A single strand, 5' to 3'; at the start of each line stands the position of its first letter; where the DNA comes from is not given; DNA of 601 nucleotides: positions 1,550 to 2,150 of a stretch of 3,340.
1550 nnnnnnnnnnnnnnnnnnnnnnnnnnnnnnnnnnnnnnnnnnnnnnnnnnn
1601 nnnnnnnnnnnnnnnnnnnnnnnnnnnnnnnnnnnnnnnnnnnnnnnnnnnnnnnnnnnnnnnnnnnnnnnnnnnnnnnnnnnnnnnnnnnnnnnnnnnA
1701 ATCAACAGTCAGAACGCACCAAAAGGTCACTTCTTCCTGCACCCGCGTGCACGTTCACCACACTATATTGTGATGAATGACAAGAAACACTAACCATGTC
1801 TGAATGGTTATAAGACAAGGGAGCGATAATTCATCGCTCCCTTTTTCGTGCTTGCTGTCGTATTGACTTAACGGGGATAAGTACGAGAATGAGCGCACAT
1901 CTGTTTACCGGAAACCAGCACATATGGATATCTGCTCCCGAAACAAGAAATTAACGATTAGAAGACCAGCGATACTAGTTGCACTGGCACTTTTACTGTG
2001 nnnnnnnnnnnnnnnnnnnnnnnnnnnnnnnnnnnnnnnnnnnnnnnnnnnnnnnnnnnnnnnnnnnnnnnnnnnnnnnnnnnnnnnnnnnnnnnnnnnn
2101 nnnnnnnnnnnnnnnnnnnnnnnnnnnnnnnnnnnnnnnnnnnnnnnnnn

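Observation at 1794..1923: Downstream lipoprotein gene appears transcriptionally separated from gadBC but has weak expression signals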

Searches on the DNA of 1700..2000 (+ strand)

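Call 4: search_dna_similar(query=window:1700-2000:+, collection=ecoli_genomes, mode=near, max_rows=30, rows=spread)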
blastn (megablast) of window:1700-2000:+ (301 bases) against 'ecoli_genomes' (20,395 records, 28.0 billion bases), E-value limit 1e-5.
Records with a match: 5413; places in all: 5440; records where one place covers at least 80% of the query: 5389.
Genomes with a match: 5412 of 5426; with a place that covers at least 80% of the query: 5388. Places per genome that has any: lowest 1, median 1, highest 2. On chromosomes: 5435 places; on plasmids: 5.
Best place of each record, by identity: >=99% 2767; 95-99% 2643; 90-95% 3.
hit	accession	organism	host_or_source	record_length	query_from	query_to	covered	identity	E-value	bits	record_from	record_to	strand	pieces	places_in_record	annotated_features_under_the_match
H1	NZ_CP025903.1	Escherichia coli strain 300709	Homo sapiens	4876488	1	301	100%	100.0%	2e-155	556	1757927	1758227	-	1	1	gadC: acid resistance gamma-aminobutyrate antiporter GadC | digH: family 10 glycosylhydrolase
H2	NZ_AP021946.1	Escherichia coli strain WP2-S18-ESBL-08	-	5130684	1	301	100%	100.0%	2e-155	556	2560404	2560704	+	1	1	gadC: acid resistance gamma-aminobutyrate antiporter GadC | digH: family 10 glycosylhydrolase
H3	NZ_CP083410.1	Escherichia coli strain RP437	not applicable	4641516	1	301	100%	100.0%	2e-155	556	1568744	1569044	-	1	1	gadC: acid resistance gamma-aminobutyrate antiporter GadC | digH: family 10 glycosylhydrolase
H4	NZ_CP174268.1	Escherichia coli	not applicable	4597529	1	301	100%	100.0%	2e-155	556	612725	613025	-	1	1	gadC: acid resistance gamma-aminobutyrate antiporter GadC | digH: family 10 glycosylhydrolase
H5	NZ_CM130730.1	Escherichia coli strain IAL7255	Homo sapiens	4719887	1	301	100%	100.0%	2e-155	556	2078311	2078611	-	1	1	gadC: acid resistance gamma-aminobutyrate antiporter GadC | digH: family 10 glycosylhydrolase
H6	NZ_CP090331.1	Escherichia coli strain ECO11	Homo sapiens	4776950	1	301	100%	100.0%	2e-155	556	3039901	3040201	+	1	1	gadC: acid resistance gamma-aminobutyrate antiporter GadC | digH: family 10 glycosylhydrolase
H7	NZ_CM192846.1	Escherichia coli strain EC-07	fish meat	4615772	1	301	100%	99.7%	8e-154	551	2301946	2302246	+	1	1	gadC: acid resistance gamma-aminobutyrate antiporter GadC | digH: family 10 glycosylhydrolase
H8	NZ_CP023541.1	Escherichia coli O104:H21 str. CFSAN002236 strain ATCC ...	Homo sapiens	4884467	1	301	100%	99.3%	4e-152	545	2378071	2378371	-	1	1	gadC: acid resistance gamma-aminobutyrate antiporter GadC | digH: family 10 glycosylhydrolase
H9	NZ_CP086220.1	Escherichia coli strain 779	Homo sapiens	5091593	1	301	100%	99.3%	4e-152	545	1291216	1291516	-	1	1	gadC: acid resistance gamma-aminobutyrate antiporter GadC | digH: family 10 glycosylhydrolase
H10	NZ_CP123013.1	Escherichia coli strain 18-4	Homo sapiens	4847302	1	301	100%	99.3%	4e-152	545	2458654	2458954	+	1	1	gadC: acid resistance gamma-aminobutyrate antiporter GadC | digH: family 10 glycosylhydrolase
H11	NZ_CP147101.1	Escherichia coli strain KFu021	river water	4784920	1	301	100%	99.3%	4e-152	545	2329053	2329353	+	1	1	gadC: acid resistance gamma-aminobutyrate antiporter GadC | digH: family 10 glycosylhydrolase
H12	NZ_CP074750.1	Escherichia coli strain N5D43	bovine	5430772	1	301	100%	99.3%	4e-152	545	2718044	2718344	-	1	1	gadC: acid resistance gamma-aminobutyrate antiporter GadC | digH: family 10 glycosylhydrolase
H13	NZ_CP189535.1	Escherichia coli strain N780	Homo sapiens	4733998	1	301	100%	99.3%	4e-152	545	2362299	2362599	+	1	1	gadC: acid resistance gamma-aminobutyrate antiporter GadC | digH: family 10 glycosylhydrolase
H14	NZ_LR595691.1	Escherichia coli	-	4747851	1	301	100%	99.3%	4e-152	545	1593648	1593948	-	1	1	gadC: acid resistance gamma-aminobutyrate antiporter GadC | digH: family 10 glycosylhydrolase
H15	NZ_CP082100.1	Escherichia coli strain MS15047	Homo sapiens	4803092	1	301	100%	99.0%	2e-150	540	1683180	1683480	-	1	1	gadC: acid resistance gamma-aminobutyrate antiporter GadC | digH: family 10 glycosylhydrolase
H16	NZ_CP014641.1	Escherichia coli strain BLK9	engineered variant of Escherichia coli ...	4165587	1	301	100%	98.7%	8e-149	534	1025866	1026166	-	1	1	gadC: acid resistance gamma-aminobutyrate antiporter GadC | digH: family 10 glycosylhydrolase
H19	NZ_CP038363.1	Escherichia coli O157:H7 strain F7349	missing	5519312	1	301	100%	98.3%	4e-147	529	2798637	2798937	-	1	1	gadC: acid resistance gamma-aminobutyrate antiporter GadC | digH: family 10 glycosylhydrolase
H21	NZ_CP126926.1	Escherichia coli O2:K1:H5 strain APEC E19035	Gallus gallus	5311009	1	301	100%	98.3%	4e-147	529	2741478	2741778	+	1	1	gadC: acid resistance gamma-aminobutyrate antiporter GadC | digH: family 10 glycosylhydrolase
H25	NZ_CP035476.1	Escherichia coli strain U12A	Homo sapiens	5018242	1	301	100%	98.0%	2e-145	523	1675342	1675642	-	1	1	gadC: acid resistance gamma-aminobutyrate antiporter GadC | digH: family 10 glycosylhydrolase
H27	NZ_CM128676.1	Escherichia coli strain EC100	blood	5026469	1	301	100%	98.0%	2e-145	523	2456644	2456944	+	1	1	gadC: acid resistance gamma-aminobutyrate antiporter GadC | digH: family 10 glycosylhydrolase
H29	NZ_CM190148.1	Escherichia coli strain 21366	Homo sapiens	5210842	1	301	100%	98.0%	2e-145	523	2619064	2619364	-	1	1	gadC: acid resistance gamma-aminobutyrate antiporter GadC | digH: family 10 glycosylhydrolase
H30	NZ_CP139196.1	Escherichia coli strain GN25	night heron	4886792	143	301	53%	95.0%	3e-63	250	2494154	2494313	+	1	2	digH: family 10 glycosylhydrolase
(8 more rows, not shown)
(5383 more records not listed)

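Call 33: search_dna_similar(query=window:1861-1892:+, collection=ecoli_genomes, mode=near, max_evalue=10, max_rows=5)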
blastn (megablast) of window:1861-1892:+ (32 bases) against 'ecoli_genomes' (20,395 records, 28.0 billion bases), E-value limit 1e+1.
Records with a match: 1320; places in all: 1320; records where one place covers at least 80% of the query: 1320.
Genomes with a match: 1320 of 5426; with a place that covers at least 80% of the query: 1320. Places per genome that has any: lowest 1, median 1, highest 1. On chromosomes: 1320 places; on plasmids: 0.
Best place of each record, by identity: >=99% 1320.
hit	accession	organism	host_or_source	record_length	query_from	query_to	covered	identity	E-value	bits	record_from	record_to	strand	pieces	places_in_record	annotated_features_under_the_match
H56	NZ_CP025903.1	Escherichia coli strain 300709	Homo sapiens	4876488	1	32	100%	100.0%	1e-7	60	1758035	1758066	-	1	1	none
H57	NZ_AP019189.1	Escherichia coli strain M217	Homo sapiens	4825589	1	32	100%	100.0%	1e-7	60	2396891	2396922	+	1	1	none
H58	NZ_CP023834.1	Escherichia coli strain 4/2-1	Homo sapiens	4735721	1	32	100%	100.0%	1e-7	60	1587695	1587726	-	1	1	none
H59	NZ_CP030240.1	Escherichia coli strain ER1709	-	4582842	1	32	100%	100.0%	1e-7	60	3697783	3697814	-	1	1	none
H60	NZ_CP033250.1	Escherichia coli strain ECCHD184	chicken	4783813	1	32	100%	100.0%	1e-7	60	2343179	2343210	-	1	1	none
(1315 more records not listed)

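Call 34: search_dna_similar(query=window:1816-1850:+, collection=ecoli_genomes, mode=near, max_evalue=10, max_rows=5)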
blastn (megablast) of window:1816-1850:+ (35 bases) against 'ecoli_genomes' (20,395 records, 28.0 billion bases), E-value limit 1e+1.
Records with a match: 3783; places in all: 3783; records where one place covers at least 80% of the query: 3783.
Genomes with a match: 3783 of 5426; with a place that covers at least 80% of the query: 3783. Places per genome that has any: lowest 1, median 1, highest 1. On chromosomes: 3781 places; on plasmids: 2.
Best place of each record, by identity: >=99% 3763; 95-99% 20.
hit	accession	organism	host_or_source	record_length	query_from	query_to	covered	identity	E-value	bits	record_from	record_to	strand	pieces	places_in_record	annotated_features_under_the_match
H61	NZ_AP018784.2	Escherichia coli strain SK1144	-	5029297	1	35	100%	100.0%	4e-9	66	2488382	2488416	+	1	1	none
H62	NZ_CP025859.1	Escherichia coli strain 504239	Homo sapiens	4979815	1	35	100%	100.0%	4e-9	66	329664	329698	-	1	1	none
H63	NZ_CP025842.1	Escherichia coli strain 720632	Homo sapiens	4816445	1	35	100%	100.0%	4e-9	66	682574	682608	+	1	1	none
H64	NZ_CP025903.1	Escherichia coli strain 300709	Homo sapiens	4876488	1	35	100%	100.0%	4e-9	66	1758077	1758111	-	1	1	none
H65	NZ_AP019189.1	Escherichia coli strain M217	Homo sapiens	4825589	1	35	100%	100.0%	4e-9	66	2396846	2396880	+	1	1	none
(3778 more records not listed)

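Call 35: get_annotated_region(hit=H30, flank=2500)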
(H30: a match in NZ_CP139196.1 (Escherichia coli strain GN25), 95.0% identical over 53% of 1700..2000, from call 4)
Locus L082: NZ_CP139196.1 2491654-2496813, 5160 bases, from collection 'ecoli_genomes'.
description: Escherichia coli strain GN25 chromosome, complete genome
organism: Escherichia coli strain GN25 (NCBI taxid 562)
replicon: chromosome; assembly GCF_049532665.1
host: night heron; source: feces; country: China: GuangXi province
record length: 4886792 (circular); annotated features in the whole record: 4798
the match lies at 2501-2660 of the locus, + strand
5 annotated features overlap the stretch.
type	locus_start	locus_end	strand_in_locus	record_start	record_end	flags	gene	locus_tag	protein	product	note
CDS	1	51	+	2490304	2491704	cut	gadB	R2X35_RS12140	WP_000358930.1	glutamate decarboxylase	-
CDS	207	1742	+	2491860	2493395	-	gadC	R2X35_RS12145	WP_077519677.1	acid resistance gamma-aminobutyrate antiporter GadC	-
CDS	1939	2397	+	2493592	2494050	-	tnpA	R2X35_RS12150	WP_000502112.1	IS200/IS605 family transposase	-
CDS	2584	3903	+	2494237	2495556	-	digH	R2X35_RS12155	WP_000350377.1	family 10 glycosylhydrolase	-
CDS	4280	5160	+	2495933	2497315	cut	dosC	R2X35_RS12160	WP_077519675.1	diguanylate cyclase DosC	-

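Call 36: get_annotated_region(hit=H19, flank=0)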
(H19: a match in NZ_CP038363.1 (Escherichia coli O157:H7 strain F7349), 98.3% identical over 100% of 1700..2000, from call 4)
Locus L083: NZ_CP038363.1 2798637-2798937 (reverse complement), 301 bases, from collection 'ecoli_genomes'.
description: Escherichia coli O157:H7 strain F7349 chromosome, complete genome
organism: Escherichia coli O157:H7 strain F7349 (NCBI taxid 83334)
replicon: chromosome; assembly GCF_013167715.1
host: missing; source: missing; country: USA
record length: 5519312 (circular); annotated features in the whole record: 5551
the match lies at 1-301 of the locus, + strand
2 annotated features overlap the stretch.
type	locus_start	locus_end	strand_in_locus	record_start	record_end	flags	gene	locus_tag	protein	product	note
CDS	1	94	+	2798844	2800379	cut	gadC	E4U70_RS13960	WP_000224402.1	acid resistance gamma-aminobutyrate antiporter GadC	-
CDS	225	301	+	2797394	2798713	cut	digH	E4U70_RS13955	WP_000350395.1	family 10 glycosylhydrolase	-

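Call 37: get_annotated_region(hit=H21, flank=0)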
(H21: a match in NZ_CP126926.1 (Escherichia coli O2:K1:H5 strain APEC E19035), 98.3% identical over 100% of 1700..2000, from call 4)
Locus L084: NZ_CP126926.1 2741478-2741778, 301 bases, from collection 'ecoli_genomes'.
description: Escherichia coli O2:K1:H5 strain APEC E19035 chromosome, complete genome
organism: Escherichia coli O2:K1:H5 strain APEC E19035 (NCBI taxid 3050627)
replicon: chromosome; assembly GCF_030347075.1
host: Gallus gallus; source: liver; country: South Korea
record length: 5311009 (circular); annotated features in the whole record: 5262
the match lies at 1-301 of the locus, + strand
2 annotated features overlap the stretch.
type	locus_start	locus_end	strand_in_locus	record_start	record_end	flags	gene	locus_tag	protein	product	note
CDS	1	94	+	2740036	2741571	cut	gadC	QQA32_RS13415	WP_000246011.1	acid resistance gamma-aminobutyrate antiporter GadC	-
CDS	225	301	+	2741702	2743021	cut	digH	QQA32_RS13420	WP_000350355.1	family 10 glycosylhydrolase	-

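Call 38: get_annotated_region(hit=H25, flank=0)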
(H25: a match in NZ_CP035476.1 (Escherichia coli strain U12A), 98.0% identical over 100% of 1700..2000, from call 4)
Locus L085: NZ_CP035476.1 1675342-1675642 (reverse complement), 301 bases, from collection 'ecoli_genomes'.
description: Escherichia coli strain U12A chromosome, complete genome
organism: Escherichia coli strain U12A (NCBI taxid 562)
replicon: chromosome; assembly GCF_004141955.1
host: Homo sapiens; source: urine; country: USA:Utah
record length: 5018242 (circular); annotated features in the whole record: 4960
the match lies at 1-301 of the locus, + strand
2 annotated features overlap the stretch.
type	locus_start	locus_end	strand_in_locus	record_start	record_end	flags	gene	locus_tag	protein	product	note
CDS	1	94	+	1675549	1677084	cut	gadC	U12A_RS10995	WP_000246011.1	acid resistance gamma-aminobutyrate antiporter GadC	-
CDS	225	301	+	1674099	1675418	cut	digH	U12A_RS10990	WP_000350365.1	family 10 glycosylhydrolase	-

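Call 39: get_annotated_region(hit=H27, flank=0)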
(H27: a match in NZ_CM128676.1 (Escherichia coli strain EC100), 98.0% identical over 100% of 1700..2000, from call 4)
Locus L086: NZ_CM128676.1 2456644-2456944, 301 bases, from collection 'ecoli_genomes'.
description: Escherichia coli strain EC100 chromosome, whole genome shotgun sequence
organism: Escherichia coli strain EC100 (NCBI taxid 562)
replicon: chromosome; assembly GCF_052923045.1
host: -; source: blood; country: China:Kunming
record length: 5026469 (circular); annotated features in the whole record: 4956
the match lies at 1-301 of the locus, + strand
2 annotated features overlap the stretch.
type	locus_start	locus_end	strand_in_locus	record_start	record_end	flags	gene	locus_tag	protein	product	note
CDS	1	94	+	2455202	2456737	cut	gadC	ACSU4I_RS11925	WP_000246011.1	acid resistance gamma-aminobutyrate antiporter GadC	-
CDS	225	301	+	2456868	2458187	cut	digH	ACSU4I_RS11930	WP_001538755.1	family 10 glycosylhydrolase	-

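Call 40: get_annotated_region(hit=H29, flank=0)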
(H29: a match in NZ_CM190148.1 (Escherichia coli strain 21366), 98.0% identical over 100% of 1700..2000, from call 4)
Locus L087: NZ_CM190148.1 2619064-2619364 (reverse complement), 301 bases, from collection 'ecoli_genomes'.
description: Escherichia coli strain 21366 chromosome, whole genome shotgun sequence
organism: Escherichia coli strain 21366 (NCBI taxid 562)
replicon: chromosome; assembly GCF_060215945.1
host: Homo sapiens; source: not collected; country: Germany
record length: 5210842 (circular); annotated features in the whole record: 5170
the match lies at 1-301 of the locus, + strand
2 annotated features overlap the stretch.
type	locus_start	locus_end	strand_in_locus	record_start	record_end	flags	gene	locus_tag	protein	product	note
CDS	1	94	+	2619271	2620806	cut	gadC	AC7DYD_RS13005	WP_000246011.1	acid resistance gamma-aminobutyrate antiporter GadC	-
CDS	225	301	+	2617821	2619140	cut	digH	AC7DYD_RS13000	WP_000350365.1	family 10 glycosylhydrolase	-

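Call 41: get_annotated_region(hit=H12, flank=0)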
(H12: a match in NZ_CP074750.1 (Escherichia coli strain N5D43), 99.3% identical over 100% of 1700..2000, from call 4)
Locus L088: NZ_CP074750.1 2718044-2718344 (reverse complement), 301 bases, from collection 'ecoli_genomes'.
description: Escherichia coli strain N5D43 chromosome, complete genome
organism: Escherichia coli strain N5D43 (NCBI taxid 562)
replicon: chromosome; assembly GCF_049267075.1
host: -; source: bovine; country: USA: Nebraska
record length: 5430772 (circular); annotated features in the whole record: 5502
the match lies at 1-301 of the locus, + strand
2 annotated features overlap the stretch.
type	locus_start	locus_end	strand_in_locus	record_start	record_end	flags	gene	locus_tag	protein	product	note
CDS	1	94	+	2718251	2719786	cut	gadC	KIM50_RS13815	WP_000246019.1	acid resistance gamma-aminobutyrate antiporter GadC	-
CDS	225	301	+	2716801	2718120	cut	digH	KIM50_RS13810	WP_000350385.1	family 10 glycosylhydrolase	-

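Call 42: get_annotated_region(hit=H16, flank=0)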
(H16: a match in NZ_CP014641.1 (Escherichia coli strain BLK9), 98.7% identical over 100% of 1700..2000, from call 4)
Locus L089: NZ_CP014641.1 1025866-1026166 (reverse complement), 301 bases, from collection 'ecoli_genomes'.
description: Escherichia coli strain BLK9 chromosome, complete genome
organism: Escherichia coli strain BLK9 (NCBI taxid 562)
replicon: chromosome; assembly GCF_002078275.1
host: -; source: engineered variant of Escherichia coli BL21(DE3); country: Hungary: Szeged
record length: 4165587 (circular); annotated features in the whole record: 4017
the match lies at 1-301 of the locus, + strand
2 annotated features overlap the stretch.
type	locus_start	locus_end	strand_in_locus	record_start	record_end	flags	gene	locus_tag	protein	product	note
CDS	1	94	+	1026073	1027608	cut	gadC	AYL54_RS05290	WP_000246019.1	acid resistance gamma-aminobutyrate antiporter GadC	-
CDS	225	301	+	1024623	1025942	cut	digH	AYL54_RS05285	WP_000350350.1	family 10 glycosylhydrolase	-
